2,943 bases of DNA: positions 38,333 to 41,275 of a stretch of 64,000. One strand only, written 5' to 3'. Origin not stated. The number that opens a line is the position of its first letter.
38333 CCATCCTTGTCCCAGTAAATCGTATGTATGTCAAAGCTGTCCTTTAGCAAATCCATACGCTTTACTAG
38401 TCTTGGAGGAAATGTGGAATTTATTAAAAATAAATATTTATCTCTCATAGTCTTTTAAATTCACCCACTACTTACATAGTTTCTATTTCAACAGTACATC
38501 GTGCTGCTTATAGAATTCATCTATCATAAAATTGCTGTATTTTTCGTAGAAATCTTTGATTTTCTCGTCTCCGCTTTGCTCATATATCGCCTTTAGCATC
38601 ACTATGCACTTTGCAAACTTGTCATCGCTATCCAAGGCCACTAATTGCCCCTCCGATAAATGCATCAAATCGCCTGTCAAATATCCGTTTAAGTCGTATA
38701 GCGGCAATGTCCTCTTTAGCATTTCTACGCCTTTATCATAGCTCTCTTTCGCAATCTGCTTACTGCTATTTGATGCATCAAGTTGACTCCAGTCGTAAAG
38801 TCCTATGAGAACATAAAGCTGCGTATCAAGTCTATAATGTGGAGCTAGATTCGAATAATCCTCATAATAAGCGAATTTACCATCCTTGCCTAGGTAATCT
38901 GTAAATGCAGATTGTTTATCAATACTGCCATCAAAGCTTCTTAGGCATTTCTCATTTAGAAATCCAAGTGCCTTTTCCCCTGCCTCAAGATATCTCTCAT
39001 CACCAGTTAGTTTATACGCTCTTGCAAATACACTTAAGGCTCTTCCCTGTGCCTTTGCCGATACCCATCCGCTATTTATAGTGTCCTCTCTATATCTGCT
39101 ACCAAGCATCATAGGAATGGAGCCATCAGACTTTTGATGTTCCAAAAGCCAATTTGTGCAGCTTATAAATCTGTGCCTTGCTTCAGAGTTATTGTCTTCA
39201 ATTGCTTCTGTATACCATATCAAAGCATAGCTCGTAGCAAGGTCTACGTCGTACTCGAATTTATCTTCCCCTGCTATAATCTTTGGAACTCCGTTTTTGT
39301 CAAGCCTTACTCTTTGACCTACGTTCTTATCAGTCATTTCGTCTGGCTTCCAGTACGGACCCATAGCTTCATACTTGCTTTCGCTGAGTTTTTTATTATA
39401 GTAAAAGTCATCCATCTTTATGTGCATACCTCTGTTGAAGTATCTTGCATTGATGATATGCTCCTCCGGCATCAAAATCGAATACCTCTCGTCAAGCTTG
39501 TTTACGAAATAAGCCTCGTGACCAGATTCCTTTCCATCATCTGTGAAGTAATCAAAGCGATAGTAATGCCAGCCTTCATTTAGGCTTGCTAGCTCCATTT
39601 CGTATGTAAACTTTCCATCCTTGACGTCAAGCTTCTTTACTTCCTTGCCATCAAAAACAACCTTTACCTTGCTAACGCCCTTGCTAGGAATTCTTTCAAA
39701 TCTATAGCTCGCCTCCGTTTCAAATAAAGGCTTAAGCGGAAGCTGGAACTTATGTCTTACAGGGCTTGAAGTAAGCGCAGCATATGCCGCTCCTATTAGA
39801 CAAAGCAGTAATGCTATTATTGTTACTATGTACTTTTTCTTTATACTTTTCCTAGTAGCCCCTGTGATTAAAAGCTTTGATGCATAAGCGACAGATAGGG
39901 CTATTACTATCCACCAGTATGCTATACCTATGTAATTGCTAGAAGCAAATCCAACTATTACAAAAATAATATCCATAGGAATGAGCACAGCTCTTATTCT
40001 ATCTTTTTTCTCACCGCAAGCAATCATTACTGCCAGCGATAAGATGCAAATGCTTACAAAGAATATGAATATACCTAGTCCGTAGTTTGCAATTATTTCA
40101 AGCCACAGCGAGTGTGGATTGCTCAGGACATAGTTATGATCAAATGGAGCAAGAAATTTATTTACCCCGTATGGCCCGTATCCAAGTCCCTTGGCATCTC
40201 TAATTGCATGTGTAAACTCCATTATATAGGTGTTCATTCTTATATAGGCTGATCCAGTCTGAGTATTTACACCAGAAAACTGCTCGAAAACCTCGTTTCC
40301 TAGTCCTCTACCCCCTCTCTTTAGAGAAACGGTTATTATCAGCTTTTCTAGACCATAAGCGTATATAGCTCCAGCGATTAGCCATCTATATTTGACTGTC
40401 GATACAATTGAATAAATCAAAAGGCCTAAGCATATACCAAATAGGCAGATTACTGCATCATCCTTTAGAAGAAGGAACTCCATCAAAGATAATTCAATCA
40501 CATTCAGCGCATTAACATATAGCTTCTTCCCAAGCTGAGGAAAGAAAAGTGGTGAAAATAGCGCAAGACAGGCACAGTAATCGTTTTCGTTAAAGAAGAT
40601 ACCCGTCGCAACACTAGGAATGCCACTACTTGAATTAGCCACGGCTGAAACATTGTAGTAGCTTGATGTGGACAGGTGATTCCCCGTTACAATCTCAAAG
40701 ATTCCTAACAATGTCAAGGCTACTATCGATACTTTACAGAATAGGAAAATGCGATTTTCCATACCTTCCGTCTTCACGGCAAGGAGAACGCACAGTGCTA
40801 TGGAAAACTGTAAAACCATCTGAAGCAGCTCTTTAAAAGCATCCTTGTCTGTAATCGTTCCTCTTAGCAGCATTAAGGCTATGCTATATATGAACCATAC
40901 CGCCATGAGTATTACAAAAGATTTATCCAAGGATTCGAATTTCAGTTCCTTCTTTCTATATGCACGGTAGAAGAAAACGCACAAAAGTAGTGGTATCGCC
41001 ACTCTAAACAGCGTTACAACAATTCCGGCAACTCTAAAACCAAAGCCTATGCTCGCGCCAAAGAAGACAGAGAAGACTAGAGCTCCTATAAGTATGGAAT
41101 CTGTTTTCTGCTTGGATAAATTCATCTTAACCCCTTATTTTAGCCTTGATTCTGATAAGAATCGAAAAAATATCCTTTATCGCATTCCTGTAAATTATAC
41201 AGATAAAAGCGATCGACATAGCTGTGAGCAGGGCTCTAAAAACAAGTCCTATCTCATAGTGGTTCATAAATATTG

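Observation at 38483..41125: Wzy-like polymerase/ligase membrane domain fused to a GLCE-type uronyl C5-epimerase domain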

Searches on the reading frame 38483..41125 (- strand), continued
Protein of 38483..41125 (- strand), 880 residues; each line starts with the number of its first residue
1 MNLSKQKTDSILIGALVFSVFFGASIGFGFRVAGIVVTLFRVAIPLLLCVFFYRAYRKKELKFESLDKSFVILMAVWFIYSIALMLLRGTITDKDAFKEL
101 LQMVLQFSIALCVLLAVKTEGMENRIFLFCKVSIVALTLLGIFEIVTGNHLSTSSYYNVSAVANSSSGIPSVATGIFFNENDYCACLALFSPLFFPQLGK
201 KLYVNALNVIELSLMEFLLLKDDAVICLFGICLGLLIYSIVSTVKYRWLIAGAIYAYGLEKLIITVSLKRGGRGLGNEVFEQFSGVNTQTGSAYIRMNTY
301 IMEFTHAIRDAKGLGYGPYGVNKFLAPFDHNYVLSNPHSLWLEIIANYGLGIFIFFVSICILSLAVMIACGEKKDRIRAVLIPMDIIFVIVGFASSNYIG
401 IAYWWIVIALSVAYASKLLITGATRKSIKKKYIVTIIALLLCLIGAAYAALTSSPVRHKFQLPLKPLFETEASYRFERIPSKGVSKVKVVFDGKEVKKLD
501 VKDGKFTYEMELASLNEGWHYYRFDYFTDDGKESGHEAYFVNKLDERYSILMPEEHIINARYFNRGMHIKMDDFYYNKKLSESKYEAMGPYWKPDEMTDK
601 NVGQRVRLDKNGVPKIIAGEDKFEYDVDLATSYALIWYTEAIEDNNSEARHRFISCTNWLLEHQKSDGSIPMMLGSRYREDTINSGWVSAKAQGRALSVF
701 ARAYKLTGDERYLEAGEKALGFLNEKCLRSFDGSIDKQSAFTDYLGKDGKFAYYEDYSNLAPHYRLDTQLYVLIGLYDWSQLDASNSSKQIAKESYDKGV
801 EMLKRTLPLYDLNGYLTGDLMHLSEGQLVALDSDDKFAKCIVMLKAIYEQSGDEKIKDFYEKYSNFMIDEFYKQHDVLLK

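Call 59: fold_search(model_id=the predicted structure, library=pdb)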
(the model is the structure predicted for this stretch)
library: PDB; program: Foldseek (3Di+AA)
matches with E <= 10: 878; with E <= 0.001: 15
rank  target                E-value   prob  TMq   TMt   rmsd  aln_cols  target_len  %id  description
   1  4pxq_A                8.2e-11  1.00  0.22  0.37   2.4       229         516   28  Crystal structure of D-glucuronyl C5-epimerase in complex with heparin hexasaccharide (released 2015-01-14)
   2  6i01_A                1.5e-10  1.00  0.22  0.37   3.8       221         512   27  Structure of human D-glucuronyl C5 epimerase in complex with substrate (released 2019-04-03)
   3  4pxq_B                1.7e-10  1.00  0.22  0.37   3.9       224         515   28  Crystal structure of D-glucuronyl C5-epimerase in complex with heparin hexasaccharide (released 2015-01-14)
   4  4pw2                  1.8e-10  1.00  0.22  0.38   2.4       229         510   28  Crystal structure of D-glucuronyl C5 epimerase (released 2015-01-14)
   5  6i01_B                2.0e-10  1.00  0.22  0.37   3.8       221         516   27  Structure of human D-glucuronyl C5 epimerase in complex with substrate (released 2019-04-03)
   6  6hzz_B                2.7e-10  1.00  0.22  0.37   2.7       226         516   27  Structure of human D-glucuronyl C5 epimerase (released 2019-04-03)
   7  6i02_A                4.1e-10  1.00  0.28  0.47  11.2       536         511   16  Structure of human D-glucuronyl C5 epimerase in complex with product (released 2019-04-03)
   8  6hzz_A                5.9e-10  1.00  0.22  0.37   2.7       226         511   27  Structure of human D-glucuronyl C5 epimerase (released 2019-04-03)
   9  6u4z                  7.0e-06  1.00  0.19  0.33  20.2       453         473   10  Crystal Structure of a family 76 glycoside hydrolase from a bovine Bacteroides thetaiotaomicron strain (released 2020-04-29)
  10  5nok_A                9.5e-06  1.00  0.16  0.21  16.2       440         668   13  Polysaccharide Lyase BACCELL_00875 (released 2017-06-28)
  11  5no8_A                1.7e-05  1.00  0.17  0.21  15.9       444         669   13  Polysaccharide Lyase BACCELL_00875 (released 2017-06-28)
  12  7ad6_A                3.6e-04  1.00  0.17  0.16  18.5       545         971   10  Crystal structure of human complement C5 in complex with the K92 bovine knob domain peptide. (released 2021-03-10)
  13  7ad7_A                4.4e-04  1.00  0.16  0.18  22.1       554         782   10  Crystal structure of human complement C5 in complex with the K8 bovine knob domain peptide. (released 2021-03-10)
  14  8ayh_A                5.7e-04  1.00  0.16  0.17  18.1       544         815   12  Structure of Complement C5 in Complex with small molecule inhibitor and CVF (released 2022-12-21)
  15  8h1l_B                8.1e-04  1.00  0.20  0.39  12.1       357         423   12  Crystal structure of glucose-2-epimerase in complex with D-Glucitol from Runella slithyformis Runsl_4512 (released 2023-07-12)
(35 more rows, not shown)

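Call 70: find_encoding_contigs(protein=P0015, flank=6000, max_places=3)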
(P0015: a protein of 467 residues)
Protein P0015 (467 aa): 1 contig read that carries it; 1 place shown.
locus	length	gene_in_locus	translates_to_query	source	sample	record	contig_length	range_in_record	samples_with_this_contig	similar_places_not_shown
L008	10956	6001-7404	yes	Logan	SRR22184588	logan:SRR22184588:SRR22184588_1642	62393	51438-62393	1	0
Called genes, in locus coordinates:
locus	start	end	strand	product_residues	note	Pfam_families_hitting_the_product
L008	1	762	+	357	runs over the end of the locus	PF01408:GFO_IDH_MocA, PF22725:GFO_IDH_MocA_C3, PF02894:GFO_IDH_MocA_C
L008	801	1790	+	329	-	PF13439:Glyco_transf_4 (weak), PF00534:Glycos_transf_1 (faint), PF13524:Glyco_trans_1_2 (weak)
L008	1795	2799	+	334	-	PF13524:Glyco_trans_1_2 (weak), PF00534:Glycos_transf_1 (faint)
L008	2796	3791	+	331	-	PF01408:GFO_IDH_MocA, PF22725:GFO_IDH_MocA_C3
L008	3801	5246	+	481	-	PF01943:Polysacc_synt, PF01554:MatE (weak)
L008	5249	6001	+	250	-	-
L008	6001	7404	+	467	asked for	PF04932:Wzy_C (weak)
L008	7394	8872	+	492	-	PF03062:MBOAT, PF13813:MBOAT_2 (weak)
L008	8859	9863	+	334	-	PF07611:DUF1574 (faint)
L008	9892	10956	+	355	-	?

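Call 71: find_encoding_contigs(protein=P0016, flank=6000, max_places=3)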
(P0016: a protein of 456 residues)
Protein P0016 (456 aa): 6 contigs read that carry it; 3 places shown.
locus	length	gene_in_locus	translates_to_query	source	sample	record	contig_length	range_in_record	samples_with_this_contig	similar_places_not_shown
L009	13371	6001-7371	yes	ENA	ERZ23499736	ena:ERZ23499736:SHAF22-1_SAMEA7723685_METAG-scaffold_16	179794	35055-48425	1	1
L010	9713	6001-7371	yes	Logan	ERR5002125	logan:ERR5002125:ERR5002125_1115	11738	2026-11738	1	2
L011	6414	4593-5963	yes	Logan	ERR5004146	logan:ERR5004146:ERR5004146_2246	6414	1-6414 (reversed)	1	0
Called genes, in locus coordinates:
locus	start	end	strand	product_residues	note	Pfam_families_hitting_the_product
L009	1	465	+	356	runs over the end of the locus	PF02350:Epimerase_2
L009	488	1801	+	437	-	PF03721:UDPG_MGDP_dh_N, PF03446:NAD_binding_2, PF00984:UDPG_MGDP_dh, PF03720:UDPG_MGDP_dh_C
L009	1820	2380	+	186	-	PF25084:LbH_EIF2B (weak), PF25247:LbH_GLGC (faint), PF00132:Hexapep, PF25087:GMPPB_C (weak), PF14602:Hexapep_2 (weak)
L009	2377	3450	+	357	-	PF01408:GFO_IDH_MocA, PF22725:GFO_IDH_MocA_C3, PF02894:GFO_IDH_MocA_C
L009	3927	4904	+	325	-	PF01943:Polysacc_synt, PF13440:Polysacc_synt_3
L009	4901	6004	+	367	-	PF13439:Glyco_transf_4, PF00534:Glycos_transf_1, PF13692:Glyco_trans_1_4, PF13524:Glyco_trans_1_2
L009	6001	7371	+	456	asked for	-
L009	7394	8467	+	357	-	PF00534:Glycos_transf_1 (faint)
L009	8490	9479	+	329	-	PF01408:GFO_IDH_MocA, PF22725:GFO_IDH_MocA_C3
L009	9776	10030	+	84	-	PF01527:HTH_Tnp_1 (weak)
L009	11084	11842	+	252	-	-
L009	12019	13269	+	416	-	PF01527:HTH_Tnp_1 (faint), PF13542:HTH_Tnp_ISL3 (weak), PF13384:HTH_23 (faint), PF13518:HTH_28 (weak), PF13551:HTH_29 (faint), PF13276:HTH_21, PF00665:rve, PF13333:rve_2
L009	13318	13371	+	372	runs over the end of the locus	PF00155:Aminotran_1_2, PF01041:DegT_DnrJ_EryC1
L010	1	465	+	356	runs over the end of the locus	PF02350:Epimerase_2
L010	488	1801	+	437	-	PF03721:UDPG_MGDP_dh_N, PF03446:NAD_binding_2, PF00984:UDPG_MGDP_dh, PF03720:UDPG_MGDP_dh_C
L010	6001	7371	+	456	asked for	-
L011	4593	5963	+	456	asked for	-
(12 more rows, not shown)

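Call 72: find_encoding_contigs(protein=P0019, flank=6000, max_places=3)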
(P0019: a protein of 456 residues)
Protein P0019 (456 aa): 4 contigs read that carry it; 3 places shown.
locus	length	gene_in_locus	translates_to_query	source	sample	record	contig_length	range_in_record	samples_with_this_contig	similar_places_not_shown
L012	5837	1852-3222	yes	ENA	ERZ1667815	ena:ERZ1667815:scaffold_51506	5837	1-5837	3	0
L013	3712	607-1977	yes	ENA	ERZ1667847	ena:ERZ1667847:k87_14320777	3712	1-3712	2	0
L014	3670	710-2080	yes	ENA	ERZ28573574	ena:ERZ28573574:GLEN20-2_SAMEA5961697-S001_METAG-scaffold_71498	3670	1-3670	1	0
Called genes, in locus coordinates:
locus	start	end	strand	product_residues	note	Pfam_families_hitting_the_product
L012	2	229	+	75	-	?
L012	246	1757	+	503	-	PF03023:MurJ, PF01554:MatE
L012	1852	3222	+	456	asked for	PF06662:C5-epim_C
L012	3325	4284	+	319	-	PF01408:GFO_IDH_MocA, PF03446:NAD_binding_2 (faint), PF03807:F420_oxidored (faint), PF22725:GFO_IDH_MocA_C3 (weak), PF02894:GFO_IDH_MocA_C (weak)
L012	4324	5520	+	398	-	PF01041:DegT_DnrJ_EryC1, PF01053:Cys_Met_Meta_PP (weak)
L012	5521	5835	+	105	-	?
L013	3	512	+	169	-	?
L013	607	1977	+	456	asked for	PF06662:C5-epim_C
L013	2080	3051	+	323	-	PF01118:Semialdhyde_dh (weak), PF01408:GFO_IDH_MocA, PF01488:Shikimate_DH (weak), PF02629:CoA_binding (weak), PF03446:NAD_binding_2 (weak), PF03807:F420_oxidored (weak), PF22725:GFO_IDH_MocA_C3 (weak), PF02894:GFO_IDH_MocA_C (weak), +1 more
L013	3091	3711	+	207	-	?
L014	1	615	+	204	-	?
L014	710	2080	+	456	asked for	PF06662:C5-epim_C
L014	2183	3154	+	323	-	PF01118:Semialdhyde_dh (weak), PF01408:GFO_IDH_MocA, PF01488:Shikimate_DH (weak), PF02629:CoA_binding (weak), PF03446:NAD_binding_2 (weak), PF03807:F420_oxidored (weak), PF22725:GFO_IDH_MocA_C3 (weak), PF02894:GFO_IDH_MocA_C (weak), +1 more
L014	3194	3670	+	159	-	?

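Call 74: list_cluster_members(proteins=[window:38483-41125:-, L001:10001-12646:+, L002:10001-12649:+])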
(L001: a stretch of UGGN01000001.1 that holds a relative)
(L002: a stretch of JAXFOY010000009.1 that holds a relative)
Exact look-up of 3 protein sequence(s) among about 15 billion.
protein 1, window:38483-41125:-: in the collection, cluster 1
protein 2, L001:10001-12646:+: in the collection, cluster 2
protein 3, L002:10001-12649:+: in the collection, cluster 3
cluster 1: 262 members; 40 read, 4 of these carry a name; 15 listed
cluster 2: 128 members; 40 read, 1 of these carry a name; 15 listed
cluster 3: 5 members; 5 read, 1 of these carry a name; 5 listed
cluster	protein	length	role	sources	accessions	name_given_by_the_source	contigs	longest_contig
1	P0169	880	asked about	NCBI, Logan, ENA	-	-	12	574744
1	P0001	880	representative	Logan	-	-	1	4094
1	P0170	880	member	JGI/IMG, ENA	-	putative cell wall binding protein, c-terminal D-glucuronyl C5 epimerase domain protein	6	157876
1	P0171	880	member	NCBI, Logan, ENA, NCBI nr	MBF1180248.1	MAG: hypothetical protein HXL98_03350 [[Eubacterium] sulci] | hypothetical protein [[Eubacterium] sulci]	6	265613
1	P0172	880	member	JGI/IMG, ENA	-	D-glucuronyl C5-epimerase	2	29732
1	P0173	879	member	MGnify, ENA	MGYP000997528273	FL=1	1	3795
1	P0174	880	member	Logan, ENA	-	-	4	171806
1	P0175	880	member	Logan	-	-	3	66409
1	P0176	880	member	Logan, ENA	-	-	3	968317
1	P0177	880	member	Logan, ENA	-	-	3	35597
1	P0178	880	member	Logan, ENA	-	-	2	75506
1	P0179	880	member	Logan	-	-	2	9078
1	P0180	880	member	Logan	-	-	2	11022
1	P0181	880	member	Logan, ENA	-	-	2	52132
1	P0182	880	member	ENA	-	-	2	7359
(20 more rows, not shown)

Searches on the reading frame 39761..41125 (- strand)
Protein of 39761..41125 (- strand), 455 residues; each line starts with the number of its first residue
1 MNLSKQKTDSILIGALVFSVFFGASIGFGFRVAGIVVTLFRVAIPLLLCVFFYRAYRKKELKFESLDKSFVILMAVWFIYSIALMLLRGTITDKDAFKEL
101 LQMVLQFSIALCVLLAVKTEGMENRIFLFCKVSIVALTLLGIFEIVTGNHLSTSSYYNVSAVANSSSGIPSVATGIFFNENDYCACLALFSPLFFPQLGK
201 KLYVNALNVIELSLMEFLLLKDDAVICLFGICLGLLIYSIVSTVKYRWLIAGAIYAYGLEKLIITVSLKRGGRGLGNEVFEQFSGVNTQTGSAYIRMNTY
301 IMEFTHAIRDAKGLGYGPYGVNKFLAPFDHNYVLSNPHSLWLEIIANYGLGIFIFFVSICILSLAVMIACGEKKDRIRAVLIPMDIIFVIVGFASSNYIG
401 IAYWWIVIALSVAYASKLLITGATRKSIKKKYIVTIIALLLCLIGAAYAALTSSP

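Call 35: find_homologous_proteins(query=window:39761-41125:-, max_evalue=0.000001)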
Query window:39761-41125:- (455 aa): 2 proteins with E <= 0.000001 among 8000 candidates.
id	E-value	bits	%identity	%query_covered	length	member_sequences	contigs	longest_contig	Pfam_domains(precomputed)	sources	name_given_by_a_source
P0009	2.4e-49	187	76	27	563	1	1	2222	PF06662.20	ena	-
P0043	1.2e-37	148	28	87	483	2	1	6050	-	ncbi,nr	ncbi:MAG: hypothetical protein GX957_04415 [Clostridiaceae bacterium]|nr:hypothetical protein [Clost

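Call 67: predict_structure(alignment_id=A3)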
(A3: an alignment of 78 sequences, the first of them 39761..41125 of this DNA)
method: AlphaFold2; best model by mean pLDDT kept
length: 455 residues; sequences in the alignment: 78
mean_pLDDT: 90.6   pTM: 0.90
mean pLDDT of the five models: 90.6, 89.4, 88.9, 88.5, 88.4
residues with pLDDT >= 90: 329; 70-90: 106; 50-70: 18; < 50: 2
segments of 3 or more residues with pLDDT < 50: none
pLDDT, mean of each block of 10 residues (from residue 1): 79 98 97 96 98 96 95 98 95 93 98 95 96 98 95 90 77 95 98 94 94 94 93 93 80 79 73 79 89 91 95 96 90 87 96 97 93 88 98 92 98 95 66 75 81 68
secondary structure, 60 per line:
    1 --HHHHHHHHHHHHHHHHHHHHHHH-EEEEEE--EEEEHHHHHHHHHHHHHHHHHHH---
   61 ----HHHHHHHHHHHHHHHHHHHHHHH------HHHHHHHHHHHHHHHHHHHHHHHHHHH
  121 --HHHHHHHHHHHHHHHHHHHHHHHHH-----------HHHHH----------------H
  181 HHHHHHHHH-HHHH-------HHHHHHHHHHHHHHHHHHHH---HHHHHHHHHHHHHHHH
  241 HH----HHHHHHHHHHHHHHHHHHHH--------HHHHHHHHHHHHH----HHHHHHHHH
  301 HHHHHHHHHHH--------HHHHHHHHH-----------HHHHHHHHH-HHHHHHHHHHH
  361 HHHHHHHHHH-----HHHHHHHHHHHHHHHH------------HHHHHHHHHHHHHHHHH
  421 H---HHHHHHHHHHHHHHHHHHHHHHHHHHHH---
elements in order: H3-25 E27-32 E35-38 H39-57 H65-87 H94-120 H123-147 H159-163 H180-189 H191-194 H202-221 H225-242 H247-266 H275-287 H292-311 H320-328 H340-348 H350-370 H376-391 H404-421 H425-452

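Call 69: fold_search(model_id=the predicted structure, library=pdb)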
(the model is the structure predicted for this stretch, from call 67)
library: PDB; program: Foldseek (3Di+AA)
matches with E <= 10: 210; with E <= 0.001: 1
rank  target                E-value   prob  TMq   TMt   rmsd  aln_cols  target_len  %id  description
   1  7tpg_B                4.4e-07  1.00  0.54  0.60   8.0       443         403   12  Single-Particle Cryo-EM Structure of the WaaL O-antigen ligase in its ligand bound state (released 2022-04-06)
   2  7wiw_A                2.5e-01  0.14  0.12  0.10  26.5       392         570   13  Cryo-EM structure of Mycobacterium tuberculosis irtAB complexed with ATP in an occluded conformation (released 2023-01-25)
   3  7ocy_B                2.9e-01  0.14  0.13  0.11  25.5       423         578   12  Enterococcus faecalis EfrCD in complex with a nanobody (released 2022-05-18)
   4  5f15                  3.0e-01  0.66  0.27  0.24  15.4       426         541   12  Crystal Structure of ArnT from Cupriavidus metallidurans bound to Undecaprenyl phosphate (released 2016-02-17)
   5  5ezm                  4.0e-01  0.66  0.28  0.24  17.0       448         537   12  Crystal Structure of ArnT from Cupriavidus metallidurans in the apo state (released 2016-02-17)
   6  9ntc                  4.0e-01  0.11  0.13  0.14  24.2       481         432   10  Structure of Synaptic Vesicle Protein 2A Bound to Brivaracetam and UCB1244283 (released 2025-09-10)
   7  9g2k_A                6.3e-01  0.08  0.12  0.10  26.7       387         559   13  Cryo-EM structure of IrtAB in outward-occluded state in nanodisc in complex with ADP-vanadate (released 2024-12-18)
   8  6rai_B                7.4e-01  0.08  0.12  0.10  22.3       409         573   10  Heterodimeric ABC exporter TmrAB in ATP-bound outward-facing occluded conformation (released 2019-07-31)
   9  8xo9                  9.1e-01  0.08  0.13  0.15  22.8       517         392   13  VMAT2 complex with noradrenaline in cytosol-facing state (released 2024-05-08)
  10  5mkk_B                9.5e-01  0.07  0.12  0.10  26.8       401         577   13  Crystal structure of the heterodimeric ABC transporter TmrAB, a homolog of the antigen translocation complex TAP (released 2017-01-18)
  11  6qv0_D                1.0e+00  0.07  0.12  0.10  24.0       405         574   13  Structure of ATP-bound outward-facing TM287/288 in complex with sybody Sb_TM35 (released 2019-05-29)
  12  9fw3_A                1.1e+00  0.04  0.10  0.09  25.1       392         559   12  Cryo-EM structure of IrtAB 2xEQ mutant in outward-occluded state in nanodisc in complex with mycobactin (released 2024-12-18)
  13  9iqg_A                1.1e+00  0.07  0.12  0.10  27.2       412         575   13  Cryo-EM structure of MsRv1273c/72c from Mycobacterium smegmatis in the ATP|ADP+Vi-bound Occ (Vi) state (released 2025-05-14)
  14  8fhk_C                1.1e+00  0.06  0.12  0.10  26.5       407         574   10  Heterodimeric ABC transporter BmrCD in the occluded conformation bound to ATP: BmrCD_OC-ATP (released 2023-11-15)
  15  8wrd_A                1.2e+00  0.05  0.11  0.13  24.4       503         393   12  Human VMAT2 in the apo state (released 2024-09-25)
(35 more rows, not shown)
